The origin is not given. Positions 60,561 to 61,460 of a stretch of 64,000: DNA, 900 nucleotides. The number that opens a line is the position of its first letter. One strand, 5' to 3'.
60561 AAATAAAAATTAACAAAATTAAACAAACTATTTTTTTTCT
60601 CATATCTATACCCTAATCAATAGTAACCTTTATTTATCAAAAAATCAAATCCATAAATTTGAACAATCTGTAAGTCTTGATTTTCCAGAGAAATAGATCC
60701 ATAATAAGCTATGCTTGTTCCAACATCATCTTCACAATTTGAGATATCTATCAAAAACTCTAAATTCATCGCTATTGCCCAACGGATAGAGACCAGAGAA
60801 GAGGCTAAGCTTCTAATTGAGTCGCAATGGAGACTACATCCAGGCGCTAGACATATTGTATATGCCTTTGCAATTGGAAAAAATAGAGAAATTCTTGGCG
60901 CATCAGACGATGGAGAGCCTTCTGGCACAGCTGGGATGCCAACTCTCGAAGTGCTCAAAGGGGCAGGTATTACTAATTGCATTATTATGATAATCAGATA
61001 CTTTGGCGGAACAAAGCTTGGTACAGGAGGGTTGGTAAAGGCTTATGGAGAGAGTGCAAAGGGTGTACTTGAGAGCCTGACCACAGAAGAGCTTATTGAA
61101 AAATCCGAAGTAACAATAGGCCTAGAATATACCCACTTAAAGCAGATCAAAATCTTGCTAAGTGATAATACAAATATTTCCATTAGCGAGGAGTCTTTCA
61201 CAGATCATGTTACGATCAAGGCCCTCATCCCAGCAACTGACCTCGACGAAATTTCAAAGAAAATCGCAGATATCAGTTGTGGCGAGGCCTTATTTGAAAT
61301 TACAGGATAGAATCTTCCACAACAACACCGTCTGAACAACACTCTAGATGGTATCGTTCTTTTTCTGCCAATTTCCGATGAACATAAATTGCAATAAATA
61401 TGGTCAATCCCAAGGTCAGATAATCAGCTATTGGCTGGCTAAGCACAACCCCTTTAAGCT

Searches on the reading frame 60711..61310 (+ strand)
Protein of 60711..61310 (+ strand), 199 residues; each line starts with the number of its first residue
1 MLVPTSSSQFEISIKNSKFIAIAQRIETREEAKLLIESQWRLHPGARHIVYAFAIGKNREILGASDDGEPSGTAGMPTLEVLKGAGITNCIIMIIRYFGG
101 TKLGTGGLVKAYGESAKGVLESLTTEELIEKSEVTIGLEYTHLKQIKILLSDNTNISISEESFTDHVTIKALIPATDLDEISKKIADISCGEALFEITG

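Call 68: search_protein_families(library=pfam, proteins=[window:60711-61310:+], max_evalue=1)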
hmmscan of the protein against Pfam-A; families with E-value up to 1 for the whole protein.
window:60711-61310:+ (199 aa): 4 families
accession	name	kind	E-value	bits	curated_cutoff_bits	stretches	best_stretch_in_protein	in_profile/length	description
PF01205.25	UPF0029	-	2.2e-33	114.9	27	1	15-120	1-107/107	Uncharacterized protein family UPF0029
PF09186.17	DUF1949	-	9e-08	32.3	23.7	1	138-190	3-54/56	Domain of unknown function (DUF1949)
PF20268.4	SBDS_C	-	0.018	15.4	27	1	135-197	6-68/71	SBDS protein, C-terminal domain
PF00679.30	EFG_C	-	0.13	12.7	27.9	1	136-197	11-73/89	Elongation factor G C-terminus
